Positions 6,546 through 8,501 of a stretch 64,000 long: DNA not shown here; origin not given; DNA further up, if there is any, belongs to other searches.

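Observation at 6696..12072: pknF/Rv1747-like module: Ser/Thr kinase translationally coupled to a double-FHA ABC transporter plus a secreted protein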

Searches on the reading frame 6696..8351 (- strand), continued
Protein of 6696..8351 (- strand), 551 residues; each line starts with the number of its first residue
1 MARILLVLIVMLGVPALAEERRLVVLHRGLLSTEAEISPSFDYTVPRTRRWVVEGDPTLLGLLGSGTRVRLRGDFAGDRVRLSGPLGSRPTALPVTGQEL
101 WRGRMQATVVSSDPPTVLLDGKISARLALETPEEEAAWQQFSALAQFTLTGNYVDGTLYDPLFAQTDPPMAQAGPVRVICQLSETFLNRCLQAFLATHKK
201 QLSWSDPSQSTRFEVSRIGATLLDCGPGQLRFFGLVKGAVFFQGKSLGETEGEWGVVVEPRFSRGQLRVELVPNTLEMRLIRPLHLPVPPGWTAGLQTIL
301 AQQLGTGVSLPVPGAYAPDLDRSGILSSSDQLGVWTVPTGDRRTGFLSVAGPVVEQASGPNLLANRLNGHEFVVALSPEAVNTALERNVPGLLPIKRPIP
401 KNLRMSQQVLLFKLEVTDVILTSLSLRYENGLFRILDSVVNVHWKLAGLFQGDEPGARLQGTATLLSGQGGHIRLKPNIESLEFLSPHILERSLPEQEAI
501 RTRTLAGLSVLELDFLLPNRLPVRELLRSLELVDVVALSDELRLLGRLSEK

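Call 44: find_related_loci(query=A1, collection=genome_contigs, flank=8000)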
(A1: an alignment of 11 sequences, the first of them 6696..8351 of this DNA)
Query A1 (551 aa) in genome_contigs; peptide patterns used: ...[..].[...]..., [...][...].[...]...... (x = any residue, [..] = any of these).
33 stretches matched a pattern; 8 encode a relative of the query (tblastn E <= 1e-3); 7 distinct loci.
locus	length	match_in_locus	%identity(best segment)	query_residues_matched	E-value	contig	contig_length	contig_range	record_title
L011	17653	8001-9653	95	1-551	0e+0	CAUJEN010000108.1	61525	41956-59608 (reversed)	MAG: Candidatus Eremiobacteraeota bacterium isolate KLAP168 genome assembly, contig: KLAP168_71923, whole genome shotgun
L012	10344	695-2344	89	1-551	0e+0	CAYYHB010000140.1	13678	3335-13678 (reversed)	MAG TPA_asm: uncultured Burkholderiales bacterium isolate SRP329715_co1_347 genome assembly, contig: NODE_6804_length_13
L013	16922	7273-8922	69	1-550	0e+0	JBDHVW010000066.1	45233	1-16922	MAG: Vulcanimicrobiota bacterium isolate AS-MICRO-3CA.307 NODE_2961_length_45233_cov_4.953006, whole genome shotgun sequ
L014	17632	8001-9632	40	15-547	1e-88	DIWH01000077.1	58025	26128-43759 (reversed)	MAG TPA_asm: bacterium UBP9_UBA6111 isolate UBA6111 UBA6111_contig_2344, whole genome shotgun sequence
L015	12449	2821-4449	38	15-546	2e-79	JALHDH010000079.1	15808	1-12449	MAG: bacterium isolate 1-no_shock_S1_038 scaffold_1471, whole genome shotgun sequence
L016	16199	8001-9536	34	15-526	1e-73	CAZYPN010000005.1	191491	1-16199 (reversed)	MAG TPA_asm: uncultured Burkholderiales bacterium isolate SRP329715_co1_2 genome assembly, contig: NODE_49_length_191491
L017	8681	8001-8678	38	21-234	3e-26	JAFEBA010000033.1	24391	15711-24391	Bacterium isolate SZAS-1 EREM-KAN-1__33__length-24391, whole genome shotgun sequence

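Call 48: search_protein_families(library=pfam, proteins=[L016:653-3838:+, L016:3612-4430:+, L016:4231-4908:+, L016:4905-6527:+, L016:6449-7384:+, L016:9481-10662:+, L016:10664-13585:+, L017:5592-6953:+, L017:3599-5122:-, L017:5526-6173:-], max_evalue=0.001)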
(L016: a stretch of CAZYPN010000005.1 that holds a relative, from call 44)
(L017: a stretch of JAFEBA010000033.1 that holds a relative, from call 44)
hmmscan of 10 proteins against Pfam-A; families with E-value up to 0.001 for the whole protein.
L016:653-3838:+ (1061 aa): 2 families
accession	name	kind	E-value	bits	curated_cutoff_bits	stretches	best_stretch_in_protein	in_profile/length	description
PF02540.23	NAD_synthase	-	6.5e-22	78.3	21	1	742-913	6-165/242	NAD synthase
PF00795.27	CN_hydrolase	-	5.3e-16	59.2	23.2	1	409-675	2-253/256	Carbon-nitrogen hydrolase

L016:3612-4430:+ (272 aa): 0 families

L016:4231-4908:+ (225 aa): 0 families

L016:4905-6527:+ (540 aa): 1 family
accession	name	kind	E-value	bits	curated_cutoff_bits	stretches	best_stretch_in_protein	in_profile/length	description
PF03692.20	CxxCxxCC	-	5.9e-18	65.8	23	2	356-464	1-72/85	Putative zinc- or iron-chelating domain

L016:6449-7384:+ (311 aa): 0 families

L016:9481-10662:+ (393 aa): 0 families

L016:10664-13585:+ (973 aa): 6 families
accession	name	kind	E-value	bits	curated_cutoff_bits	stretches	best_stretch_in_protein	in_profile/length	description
PF00211.25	Guanylate_cyc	-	8.5e-22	78.1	21.9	1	31-206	6-176/183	Adenylate and Guanylate cyclase catalytic domain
PF13191.12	AAA_16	-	2.9e-14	54.4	32.6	1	232-419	1-166/167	AAA ATPase domain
PF13401.12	AAA_22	-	4.4e-09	37.2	27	1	256-427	6-126/130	AAA domain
PF13424.12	TPR_12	-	1.6e-08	35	30.1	1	870-928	11-72/77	Tetratricopeptide repeat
PF24463.1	DUF7577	-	1.9e-05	24.6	28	1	3-24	5-26/27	Domain of unknown function (DUF7577)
PF12773.13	DZR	-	3.1e-05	24.5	27.3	1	3-25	1-23/45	Double zinc ribbon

L017:5592-6953:+ (453 aa): 1 family
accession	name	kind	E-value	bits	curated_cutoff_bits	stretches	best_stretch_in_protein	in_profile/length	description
PF12697.13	Abhydrolase_6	-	4.6e-07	31.2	26.3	1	147-285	44-154/217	Alpha/beta hydrolase family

L017:3599-5122:- (507 aa): 0 families

L017:5526-6173:- (215 aa): 0 families

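Call 63: search_protein_families(library=pfam, proteins=[window:6696-8351:-], max_evalue=10)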
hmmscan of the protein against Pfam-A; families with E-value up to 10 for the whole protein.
window:6696-8351:- (551 aa): 0 families

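Call 78: fold_search(model_id=the predicted structure, library=pdb)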
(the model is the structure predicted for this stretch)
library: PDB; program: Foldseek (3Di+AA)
matches with E <= 10: 721; with E <= 0.001: 11
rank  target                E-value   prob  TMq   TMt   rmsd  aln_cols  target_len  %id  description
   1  1ewf                  4.2e-12  1.00  0.34  0.39  11.6       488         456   13  THE 1.7 ANGSTROM CRYSTAL STRUCTURE OF BPI (released 2000-06-21)
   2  1bp1                  2.2e-11  1.00  0.30  0.35  14.6       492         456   12  CRYSTAL STRUCTURE OF BPI, THE HUMAN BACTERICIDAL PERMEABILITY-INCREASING PROTEIN (released 1997-09-04)
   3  2obd_A                2.6e-11  1.00  0.33  0.38  11.2       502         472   11  Crystal Structure of Cholesteryl Ester Transfer Protein (released 2007-01-23)
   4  4m4d_B                2.4e-10  1.00  0.22  0.26  14.9       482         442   12  Crystal structure of lipopolysaccharide binding protein (released 2013-10-30)
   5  5wix                  5.8e-10  1.00  0.31  0.39  13.0       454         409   11  Crystal structure of P47 of Clostridium botulinum E1 (released 2017-10-25)
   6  4m4d_A                6.2e-10  1.00  0.23  0.27  14.5       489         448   11  Crystal structure of lipopolysaccharide binding protein (released 2013-10-30)
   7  6ekt                  4.5e-09  1.00  0.30  0.37  11.8       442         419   10  Structure of P47 from Clostridium botulinum A2 (released 2017-10-25)
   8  8bgm_B                1.2e-08  1.00  0.26  0.29  16.2       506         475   10  Crystal structure of the OrfX1-OrfX3 complex from the PMP1 neurotoxin gene cluster (released 2022-12-07)
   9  8bgm_D                1.9e-08  1.00  0.26  0.29  16.1       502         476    9  Crystal structure of the OrfX1-OrfX3 complex from the PMP1 neurotoxin gene cluster (released 2022-12-07)
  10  6ekv                  1.7e-06  1.00  0.24  0.20  17.8       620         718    8  Structure of OrfX2 from Clostridium botulinum A2 (released 2017-10-25)
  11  8fbd_B                3.8e-06  1.00  0.25  0.28  15.9       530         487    9  Crystal structure of OrfX1-OrfX3 complex from Clostridium botulinum E1 (released 2022-12-21)
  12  3l6i_A                4.1e-03  1.00  0.20  0.53   5.9       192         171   11  Crystal structure of the uncharacterized lipoprotein yceb from e. coli at the resolution 2.0a. northeast structural ge (released 2010-01-26)
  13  5vxz_A                6.7e-03  0.06  0.06  0.08  22.9       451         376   10  High-affinity AXL decoy receptor (released 2017-06-21)
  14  3l6i_B                1.3e-02  1.00  0.21  0.58   5.0       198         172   12  Crystal structure of the uncharacterized lipoprotein yceb from e. coli at the resolution 2.0a. northeast structural ge (released 2010-01-26)
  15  7azk_D                1.3e-02  0.06  0.07  0.09  22.9       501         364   10  DNA polymerase sliding clamp from Escherichia coli with peptide 35 bound (released 2021-12-01)
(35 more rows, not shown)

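Call 104: search_protein_families(library=padloc, proteins=[window:6696-8351:-], max_evalue=0.001)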
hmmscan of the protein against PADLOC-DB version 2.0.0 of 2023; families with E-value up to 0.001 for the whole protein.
window:6696-8351:- (551 aa): 0 families

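Call 106: search_protein_families(library=pfam, alignment_id=A3, max_evalue=1)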
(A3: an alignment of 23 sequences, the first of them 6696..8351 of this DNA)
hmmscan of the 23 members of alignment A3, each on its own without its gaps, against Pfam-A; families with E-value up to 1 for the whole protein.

A. member 1, window:6696-8351:- (551 aa): 0 families

B. families by the number of members that match (of 23 scanned): 5 families
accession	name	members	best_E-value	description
PF25479.1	Vts1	2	0.14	RNA-binding protein vts1-like domain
PF19531.4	DUF6058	1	0.035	Family of unknown function (DUF6058)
PF12352.13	V-SNARE_C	1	0.041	Snare region anchored in the vesicle membrane C-terminus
PF11235.13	Med25_SD1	1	0.043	Mediator complex subunit 25 synapsin 1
PF14310.12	Fn3-like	1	0.17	Fibronectin type III-like domain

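Call 108: search_solved_structures(query=A3, max_evalue=10)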
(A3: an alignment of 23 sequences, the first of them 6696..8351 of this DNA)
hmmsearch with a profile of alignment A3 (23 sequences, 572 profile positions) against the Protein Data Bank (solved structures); distinct sequences matched with E-value up to 10: 0.
